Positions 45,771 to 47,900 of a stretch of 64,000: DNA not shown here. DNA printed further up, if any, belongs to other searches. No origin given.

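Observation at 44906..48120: Four-EF-hand, double-zinc-ribbon, two-TM hyper-acidic membrane protein flanked by a DUF835 gene and a zinc-ribbon acidic protein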

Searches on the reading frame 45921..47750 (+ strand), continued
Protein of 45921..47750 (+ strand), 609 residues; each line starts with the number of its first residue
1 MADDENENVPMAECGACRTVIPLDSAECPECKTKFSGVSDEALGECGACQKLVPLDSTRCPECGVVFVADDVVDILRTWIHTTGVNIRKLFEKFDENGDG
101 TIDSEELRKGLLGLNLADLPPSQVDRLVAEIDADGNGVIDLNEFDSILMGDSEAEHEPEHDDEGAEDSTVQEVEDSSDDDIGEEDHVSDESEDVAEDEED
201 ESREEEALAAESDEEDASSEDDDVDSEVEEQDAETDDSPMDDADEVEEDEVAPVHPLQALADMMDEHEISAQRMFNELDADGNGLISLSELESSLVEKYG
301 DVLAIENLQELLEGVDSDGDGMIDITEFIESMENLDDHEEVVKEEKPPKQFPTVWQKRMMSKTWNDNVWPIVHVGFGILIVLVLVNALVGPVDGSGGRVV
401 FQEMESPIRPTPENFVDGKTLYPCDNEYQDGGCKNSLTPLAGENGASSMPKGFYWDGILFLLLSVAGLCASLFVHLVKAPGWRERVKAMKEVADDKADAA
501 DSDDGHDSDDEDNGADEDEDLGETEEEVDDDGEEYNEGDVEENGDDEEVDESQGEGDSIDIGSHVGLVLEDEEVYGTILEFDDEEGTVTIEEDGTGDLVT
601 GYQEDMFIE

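Call 11: find_related_loci(query=A1, collection=genome_contigs, flank=6000)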
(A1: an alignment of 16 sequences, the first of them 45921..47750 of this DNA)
Query A1 (609 aa) in genome_contigs; peptide patterns used: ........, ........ (x = any residue, [..] = any of these).
437 stretches matched a pattern; 117 encode a relative of the query (tblastn E <= 1e-3); the best 80 are kept; 80 distinct loci.
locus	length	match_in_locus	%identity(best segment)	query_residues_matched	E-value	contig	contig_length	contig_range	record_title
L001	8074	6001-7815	77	1-609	0e+0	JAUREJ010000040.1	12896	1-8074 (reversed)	MAG: Poseidonia sp. isolate SFB_3D_100_22 NODE_40_length_12896_cov_4.167174, whole genome shotgun sequence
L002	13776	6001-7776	60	1-609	0e+0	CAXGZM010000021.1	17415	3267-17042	MAG TPA_asm: uncultured euryarchaeote isolate SRR12479814_binner13_Refined_2 genome assembly, contig: ERZ4874012.123, wh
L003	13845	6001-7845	58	1-609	0e+0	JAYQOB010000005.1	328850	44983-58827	MAG: Candidatus Poseidoniales archaeon isolate SD4486_NP_concoct_bins.tsv.099_sub contig_7005_pilon, whole genome shotgu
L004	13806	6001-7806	57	1-609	0e+0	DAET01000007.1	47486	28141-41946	MAG TPA_asm: Euryarchaeota archaeon UBA486 UBA486_contig_16304, whole genome shotgun sequence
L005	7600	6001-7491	63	1-501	0e+0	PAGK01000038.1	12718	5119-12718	MAG: Methanobacteriota archaeon isolate MED790 55926, whole genome shotgun sequence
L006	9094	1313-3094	58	1-609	0e+0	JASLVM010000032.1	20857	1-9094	MAG: Poseidonia sp. isolate ETNP17_MAG_14 NODE_32_length_20857_cov_6.706689, whole genome shotgun sequence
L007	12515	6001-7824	57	1-609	0e+0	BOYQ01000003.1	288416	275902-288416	MAG: Candidatus Poseidoniales archaeon CM1_5m.P78 DNA, sequence03, whole genome shotgun sequence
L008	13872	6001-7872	57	1-609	0e+0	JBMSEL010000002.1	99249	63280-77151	MAG: Poseidonia sp. isolate CJ_V4_S10_100percent_par_metabat.106 NODE_49_length_99249_cov_9.832318, whole genome shotgun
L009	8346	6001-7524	61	1-500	0e+0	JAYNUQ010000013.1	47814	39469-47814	MAG: Candidatus Poseidoniales archaeon isolate 139536_S27_maxbin_bins.tsv.039 NODE_333_length_47814_cov_10.461295, whole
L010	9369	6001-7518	59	1-501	0e+0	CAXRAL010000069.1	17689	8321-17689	MAG: Candidatus Poseidoniaceae archaeon isolate YZ09aB_8.77 genome assembly, contig: k141_1141020, whole genome shotgun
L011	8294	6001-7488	61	1-498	1e-178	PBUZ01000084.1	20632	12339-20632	MAG: Methanobacteriota archaeon isolate RS440 65413, whole genome shotgun sequence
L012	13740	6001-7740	55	1-609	3e-177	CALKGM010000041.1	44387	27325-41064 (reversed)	MAG: Candidatus Poseidoniaceae archaeon isolate S4_Bin_METABAT__164_1 genome assembly, contig: c_000002576272, whole gen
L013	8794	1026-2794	60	1-609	3e-177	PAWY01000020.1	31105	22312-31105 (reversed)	MAG: Methanobacteriota archaeon isolate SAT1329 158153, whole genome shotgun sequence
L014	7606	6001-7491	60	1-497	1e-176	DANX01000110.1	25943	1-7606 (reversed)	MAG TPA_asm: Euryarchaeota archaeon UBA561 UBA561_contig_9000, whole genome shotgun sequence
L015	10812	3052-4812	53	1-609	1e-175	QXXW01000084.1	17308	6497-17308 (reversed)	MAG: Candidatus Poseidoniales archaeon isolate NorthSea_HE361-13_A06 BWM10_Refined_6_84, whole genome shotgun sequence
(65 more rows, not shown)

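Call 20: search_solved_structures(query=A2, max_evalue=0.01)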
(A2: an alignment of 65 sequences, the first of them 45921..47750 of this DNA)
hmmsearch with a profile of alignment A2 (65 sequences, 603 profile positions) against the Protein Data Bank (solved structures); distinct sequences matched with E-value up to 0.01: 461 (the best 60 are shown).
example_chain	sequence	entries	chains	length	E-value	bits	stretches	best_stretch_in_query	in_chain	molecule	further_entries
4il1_A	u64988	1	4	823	7.8e-21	77.6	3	277-335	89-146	Calmodulin, Calcineurin subunit B type 1, Serine/threonine-protein phosphatase 2B catalyti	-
9u9d_A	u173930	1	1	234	1.2e-17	67.1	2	243-346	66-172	Myosin light chain kinase, smooth muscle, deglutamylated form,Green fluorescent protein,Ca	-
2aao_A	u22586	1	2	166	1.1e-16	63.9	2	254-342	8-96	Calcium-dependent protein kinase, isoform AK1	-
7jts_t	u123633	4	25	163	1.2e-16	63.8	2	264-338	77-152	Calmodulin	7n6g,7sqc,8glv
9vhu_A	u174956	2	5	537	1.3e-16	63.6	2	235-340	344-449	Calcium-dependent protein kinase 3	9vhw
6xxx_AAA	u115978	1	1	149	1.5e-16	63.5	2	276-335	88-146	Calmodulin-1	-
1exr_A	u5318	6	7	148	1.7e-16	63.3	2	262-335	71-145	CALMODULIN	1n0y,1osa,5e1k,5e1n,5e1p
1clm_A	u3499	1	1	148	1.8e-16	63.1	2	278-335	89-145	CALMODULIN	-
5dbr_A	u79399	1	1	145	2.2e-16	62.9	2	277-335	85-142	Calmodulin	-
1k93_D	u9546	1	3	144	2.2e-16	62.9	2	277-335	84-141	CALMODULIN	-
1y0v_H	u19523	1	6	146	2.3e-16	62.8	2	277-335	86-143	Calmodulin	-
9ya0_SA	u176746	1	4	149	2.3e-16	62.8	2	276-335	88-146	Calmodulin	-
2vay_A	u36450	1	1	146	2.3e-16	62.8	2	277-335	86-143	CALMODULIN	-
2lgf_A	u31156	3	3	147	2.5e-16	62.7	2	276-335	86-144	Calmodulin | Calmodulin-1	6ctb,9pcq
7nqc_A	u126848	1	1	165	2.5e-16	62.7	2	275-336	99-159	Calmodulin-1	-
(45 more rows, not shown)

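Call 29: predict_structure(alignment_id=A2)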
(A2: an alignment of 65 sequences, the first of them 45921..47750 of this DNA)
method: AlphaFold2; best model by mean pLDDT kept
length: 609 residues; sequences in the alignment: 65
mean_pLDDT: 60.9   pTM: 0.26
mean pLDDT of the five models: 60.9, 60.5, 57.9, 54.8, 54.3
residues with pLDDT >= 90: 7; 70-90: 236; 50-70: 155; < 50: 211
segments of 3 or more residues with pLDDT < 50: 4-8, 36-40, 67-69, 152-252, 337-346, 390-398, 429-432, 434-449, 505-516, 520-551, 553-557
pLDDT, mean of each block of 10 residues (from residue 1): 46 71 71 57 59 63 55 68 73 79 83 69 79 80 73 40 34 37 37 36 35 38 37 37 33 62 80 79 81 82 78 76 71 53 47 69 75 76 66 44 51 55 53 48 47 65 79 70 63 61 47 46 43 45 45 47 78 86 87 88 82
secondary structure, 60 per line:
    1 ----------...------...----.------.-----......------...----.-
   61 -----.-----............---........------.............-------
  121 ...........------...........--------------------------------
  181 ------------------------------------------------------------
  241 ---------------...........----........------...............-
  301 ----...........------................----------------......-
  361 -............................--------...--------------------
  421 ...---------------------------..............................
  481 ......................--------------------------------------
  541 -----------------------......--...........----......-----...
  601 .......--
elements in order: E11-13 E20-22 E43-45 E52-54 H72-83 H87-94 E101-103 H104-113 H121-131 E138-140 H141-148 H256-266 H271-278 E285-287 H288-299 H305-315 E322-324 H325-337 H354-359 H362-389 E398-400 E421-423 H451-502 E564-569 E572-582 E587-592 E598-602
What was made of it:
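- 46371..46685 (+): Acidic disordered linker 1, aa 151-255, 54% Asp/Glu. pLDDT is below 40 (call 29).
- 47277..47426 (+): TM2 (aa 453-477; D456 invariant) continuing as a basic cytoplasmic helix to about aa 502 (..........). AF2 predicts a single helix over aa 451-502 (call 29).
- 47427..47588 (+): Acidic disordered linker 2, aa 503-556. pLDDT is below 50 (call 29).
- On EF-hand (Pfam PF00036 / PF13499): AF2 predicts helix-loop-helix pairs at pLDDT about 80 (call 29).
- TM2 continues as a long cytoplasmic helix (call 29).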

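Call 32: fold_search(model_id=the predicted structure, library=pdb)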
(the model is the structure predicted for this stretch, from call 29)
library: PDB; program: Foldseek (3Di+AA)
matches with E <= 10: 1489; with E <= 0.001: 119
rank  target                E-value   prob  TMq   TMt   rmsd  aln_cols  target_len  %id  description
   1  5d43_A                2.5e-06  1.00  0.09  0.32  15.4       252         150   16  crystal structrue of Mouse centrin 1 in calcium-saturated form (released 2016-09-07)
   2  1rfj                  9.6e-06  1.00  0.09  0.33  15.8       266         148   18  Crystal Structure of Potato Calmodulin PCM6 (released 2004-06-29)
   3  2ggm_B                1.2e-05  1.00  0.10  0.36  15.1       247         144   16  Human centrin 2 xeroderma pigmentosum group C protein complex (released 2006-04-25)
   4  2obh_A                1.4e-05  1.00  0.10  0.38  15.3       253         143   16  Centrin-XPC peptide (released 2007-10-09)
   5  5d43_B                1.8e-05  1.00  0.09  0.32  15.4       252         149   17  crystal structrue of Mouse centrin 1 in calcium-saturated form (released 2016-09-07)
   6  1up5_A                2.1e-05  1.00  0.09  0.33  14.6       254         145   18  Chicken Calmodulin (released 2005-03-24)
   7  6y94_MODEL_1_A        2.5e-05  1.00  0.09  0.33  18.2       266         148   20  Ca2+-bound Calmodulin mutant N53I (released 2020-04-29)
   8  3fwc_I                2.6e-05  1.00  0.15  0.39  10.3       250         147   18  Sac3:Sus1:Cdc31 complex (released 2009-04-14)
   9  2m3s_MODEL_1_A        4.0e-05  1.00  0.09  0.29  15.7       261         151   18  Calmodulin, i85l, f92e, h107i, l112r, a128t, m144r mutant (released 2013-07-24)
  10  6yns_B                4.2e-05  1.00  0.09  0.35  15.1       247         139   19  CaM-P458 complex (crystal form 2) (released 2021-03-17)
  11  6dae_A                4.4e-05  1.00  0.13  0.39  10.5       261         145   18  2.0 Angstrom crystal structure of the D95V Ca/CaM:CaV1.2 IQ domain complex (released 2018-10-17)
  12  1cll                  4.4e-05  1.00  0.09  0.34  15.2       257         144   19  CALMODULIN STRUCTURE REFINED AT 1.7 ANGSTROMS RESOLUTION (released 1993-10-31)
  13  8k9z_D                4.7e-05  1.00  0.13  0.36   9.9       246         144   19  Crystal structure of Vibrio vulnificus RID-dependent transforming NADase domain (RDTND)/calmodulin-binding domain of R (released 2024-07-10)
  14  2doq_A                5.0e-05  1.00  0.13  0.35  10.9       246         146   19  crystal structure of Sfi1p/Cdc31p complex (released 2006-06-27)
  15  2bcx_A                5.3e-05  1.00  0.10  0.34  15.8       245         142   20  Crystal structure of calmodulin in complex with a ryanodine receptor peptide (released 2006-10-31)
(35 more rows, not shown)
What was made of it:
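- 46686..46931 (+): EF lobe 2, aa 256-337. Loops are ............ and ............. Foldseek matches to calmodulin and centrin span both lobes (call 32).
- Both lobes match calmodulin and centrin by profile (E 1e-16 to 8e-21, call 20) and by fold (call 32).
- Tried and rejected: It was dominated by calmodulin (call 32).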

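Call 75: search_protein_families(library=padloc, proteins=[window:45921-47750:+], max_evalue=0.01)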
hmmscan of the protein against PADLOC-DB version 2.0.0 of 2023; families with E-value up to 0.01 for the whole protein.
window:45921-47750:+ (609 aa): 0 families
